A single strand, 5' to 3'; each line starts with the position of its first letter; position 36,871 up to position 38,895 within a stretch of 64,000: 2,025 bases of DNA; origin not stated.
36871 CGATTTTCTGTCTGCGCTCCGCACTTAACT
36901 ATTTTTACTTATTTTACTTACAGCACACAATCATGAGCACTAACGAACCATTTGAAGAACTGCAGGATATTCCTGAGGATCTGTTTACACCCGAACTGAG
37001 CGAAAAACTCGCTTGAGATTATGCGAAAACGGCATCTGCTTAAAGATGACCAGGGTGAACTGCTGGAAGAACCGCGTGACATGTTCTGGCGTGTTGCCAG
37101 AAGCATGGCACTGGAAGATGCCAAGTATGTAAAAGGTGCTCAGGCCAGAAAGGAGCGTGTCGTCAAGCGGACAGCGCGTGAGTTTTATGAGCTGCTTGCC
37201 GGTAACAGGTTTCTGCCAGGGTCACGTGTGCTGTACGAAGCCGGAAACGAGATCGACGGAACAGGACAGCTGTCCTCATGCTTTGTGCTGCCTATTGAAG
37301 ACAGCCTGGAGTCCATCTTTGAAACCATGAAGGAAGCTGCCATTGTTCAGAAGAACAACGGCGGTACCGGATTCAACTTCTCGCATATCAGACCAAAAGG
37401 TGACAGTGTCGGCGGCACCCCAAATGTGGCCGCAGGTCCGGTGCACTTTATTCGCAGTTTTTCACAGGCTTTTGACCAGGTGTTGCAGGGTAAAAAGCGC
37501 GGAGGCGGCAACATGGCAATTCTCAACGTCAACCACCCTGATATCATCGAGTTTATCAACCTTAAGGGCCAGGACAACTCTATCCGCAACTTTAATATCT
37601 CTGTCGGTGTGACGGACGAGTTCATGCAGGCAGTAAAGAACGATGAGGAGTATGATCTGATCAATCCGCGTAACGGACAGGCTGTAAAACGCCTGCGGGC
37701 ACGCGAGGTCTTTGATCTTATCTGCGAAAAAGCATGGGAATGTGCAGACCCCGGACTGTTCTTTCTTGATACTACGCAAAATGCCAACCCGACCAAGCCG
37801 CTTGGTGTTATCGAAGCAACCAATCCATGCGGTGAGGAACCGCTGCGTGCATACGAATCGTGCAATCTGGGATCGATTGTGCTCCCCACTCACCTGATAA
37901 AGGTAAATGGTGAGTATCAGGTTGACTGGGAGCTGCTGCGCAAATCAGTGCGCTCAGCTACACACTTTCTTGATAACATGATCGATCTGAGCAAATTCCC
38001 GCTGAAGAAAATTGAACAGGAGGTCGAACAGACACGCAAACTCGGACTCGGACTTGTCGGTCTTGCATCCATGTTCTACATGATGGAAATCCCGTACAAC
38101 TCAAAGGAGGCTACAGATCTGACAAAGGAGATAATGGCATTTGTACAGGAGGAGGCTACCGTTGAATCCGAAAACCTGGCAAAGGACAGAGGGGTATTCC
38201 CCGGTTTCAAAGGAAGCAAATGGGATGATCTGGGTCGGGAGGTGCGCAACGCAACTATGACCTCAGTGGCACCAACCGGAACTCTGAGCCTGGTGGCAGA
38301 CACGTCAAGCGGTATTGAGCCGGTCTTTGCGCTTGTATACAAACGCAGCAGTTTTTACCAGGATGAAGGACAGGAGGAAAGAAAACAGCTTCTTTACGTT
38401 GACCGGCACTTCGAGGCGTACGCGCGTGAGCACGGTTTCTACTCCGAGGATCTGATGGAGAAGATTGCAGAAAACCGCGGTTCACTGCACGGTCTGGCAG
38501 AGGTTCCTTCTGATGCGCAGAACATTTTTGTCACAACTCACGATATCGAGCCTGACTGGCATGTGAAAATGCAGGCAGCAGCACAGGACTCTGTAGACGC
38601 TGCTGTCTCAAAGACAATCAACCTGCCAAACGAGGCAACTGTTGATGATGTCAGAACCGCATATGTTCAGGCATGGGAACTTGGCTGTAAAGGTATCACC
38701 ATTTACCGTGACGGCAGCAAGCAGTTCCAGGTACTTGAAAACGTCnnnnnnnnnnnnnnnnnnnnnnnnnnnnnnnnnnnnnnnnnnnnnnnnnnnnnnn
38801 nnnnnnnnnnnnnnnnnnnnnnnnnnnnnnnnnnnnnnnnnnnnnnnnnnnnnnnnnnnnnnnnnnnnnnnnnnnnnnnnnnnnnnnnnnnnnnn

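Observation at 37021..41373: Single 1450-aa ORF encodes two complete class II RNR catalytic cores in tandem with one shared C-terminal redox/zinc-ribbon tail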

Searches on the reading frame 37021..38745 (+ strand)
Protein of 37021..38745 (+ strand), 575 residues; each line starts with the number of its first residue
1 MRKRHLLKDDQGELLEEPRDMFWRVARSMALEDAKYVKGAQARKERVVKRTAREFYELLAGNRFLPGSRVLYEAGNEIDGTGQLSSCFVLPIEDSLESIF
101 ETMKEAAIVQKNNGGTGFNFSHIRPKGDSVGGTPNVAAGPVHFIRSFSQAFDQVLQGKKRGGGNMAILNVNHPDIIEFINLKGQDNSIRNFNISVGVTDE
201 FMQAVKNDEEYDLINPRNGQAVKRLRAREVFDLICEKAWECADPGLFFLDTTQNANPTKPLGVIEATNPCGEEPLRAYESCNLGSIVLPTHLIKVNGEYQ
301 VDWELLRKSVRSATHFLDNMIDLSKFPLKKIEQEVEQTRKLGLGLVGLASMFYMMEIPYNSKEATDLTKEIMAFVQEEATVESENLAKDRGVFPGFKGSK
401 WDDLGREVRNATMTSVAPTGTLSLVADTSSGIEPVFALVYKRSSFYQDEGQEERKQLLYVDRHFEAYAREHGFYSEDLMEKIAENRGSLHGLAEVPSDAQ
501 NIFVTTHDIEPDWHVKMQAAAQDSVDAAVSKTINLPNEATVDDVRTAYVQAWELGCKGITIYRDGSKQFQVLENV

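Call 54: search_protein_families(library=ncbifam, proteins=[window:37021-38745:+], max_evalue=0.00001)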
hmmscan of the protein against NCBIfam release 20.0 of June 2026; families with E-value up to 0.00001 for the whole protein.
window:37021-38745:+ (575 aa): 21 families
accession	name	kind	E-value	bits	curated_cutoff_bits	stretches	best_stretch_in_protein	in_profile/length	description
NF006417.0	PRK08665.1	equivalog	3.6e-234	779.4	961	1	1-573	20-574/759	vitamin B12-dependent ribonucleotide reductase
NF005010.0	PRK06406.1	subfamily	1.8e-199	664.7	1125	1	44-573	212-726/771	vitamin B12-dependent ribonucleotide reductase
TIGR02504.1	NrdJ_Z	equivalog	6.1e-198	659.2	399.95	1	1-572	5-606/606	adenosylcobalamin-dependent ribonucleoside-diphosphate reductase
NF006207.0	PRK08332.1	equivalog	5e-121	405.2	2400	3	269-572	1241-1562/1684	vitamin B12-dependent ribonucleotide reductase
NF005122.0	PRK06556.1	equivalog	1.5e-94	317.5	859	3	189-397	286-491/960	vitamin B12-dependent ribonucleotide reductase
TIGR02506.1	NrdE_NrdA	equivalog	1.4e-91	307.8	341.05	2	9-402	16-428/616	ribonucleoside-diphosphate reductase subunit alpha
NF005401.0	PRK06948.1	subfamily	7.5e-86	289.1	906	1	19-567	34-585/604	ribonucleotide reductase-like protein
NF006577.0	PRK09102.1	equivalog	5.3e-79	266.1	620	1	48-565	58-570/604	ribonucleoside-diphosphate reductase subunit alpha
NF005991.0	PRK08115.1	equivalog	1.2e-77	261.7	854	3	222-400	430-607/858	vitamin B12-dependent ribonucleotide reductase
NF005736.0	PRK07562.1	equivalog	4.1e-73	246.6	1737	3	189-399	395-603/1222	vitamin B12-dependent ribonucleotide reductase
NF005101.0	PRK06539.1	equivalog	2.6e-71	240.7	988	3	221-402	392-573/822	ribonucleoside-diphosphate reductase subunit alpha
NF005544.0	PRK07207.1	equivalog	9.6e-68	228.9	965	3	221-402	539-721/965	ribonucleoside-diphosphate reductase subunit alpha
NF005483.0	PRK07088.1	equivalog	3.7e-52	177.5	1214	2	2-239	167-395/764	ribonucleoside-diphosphate reductase subunit alpha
NF009029.0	PRK12365.1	equivalog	4.8e-52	177.1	1350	3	220-402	621-803/1046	ribonucleoside-diphosphate reductase subunit alpha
NF006279.0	PRK08447.1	equivalog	6.4e-49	167.1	1082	2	3-220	147-353/789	ribonucleoside-diphosphate reductase subunit alpha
TIGR02505.1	RTPR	equivalog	7.6e-11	40.9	340.05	1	157-450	275-547/724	ribonucleoside-triphosphate reductase, adenosylcobalamin-dependent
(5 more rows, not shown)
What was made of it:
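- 37021..38736 (+): Core 1 (aa 1-572): complete dimeric-type NrdJ catalytic core; C87, N268, C270, E272, C281; loop 2 is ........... NrdJ_Z 659.2 bits, matching model positions 5-606 of 606 (call 54).
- Both pass the NrdJ equivalog cutoff end to end (call 54).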
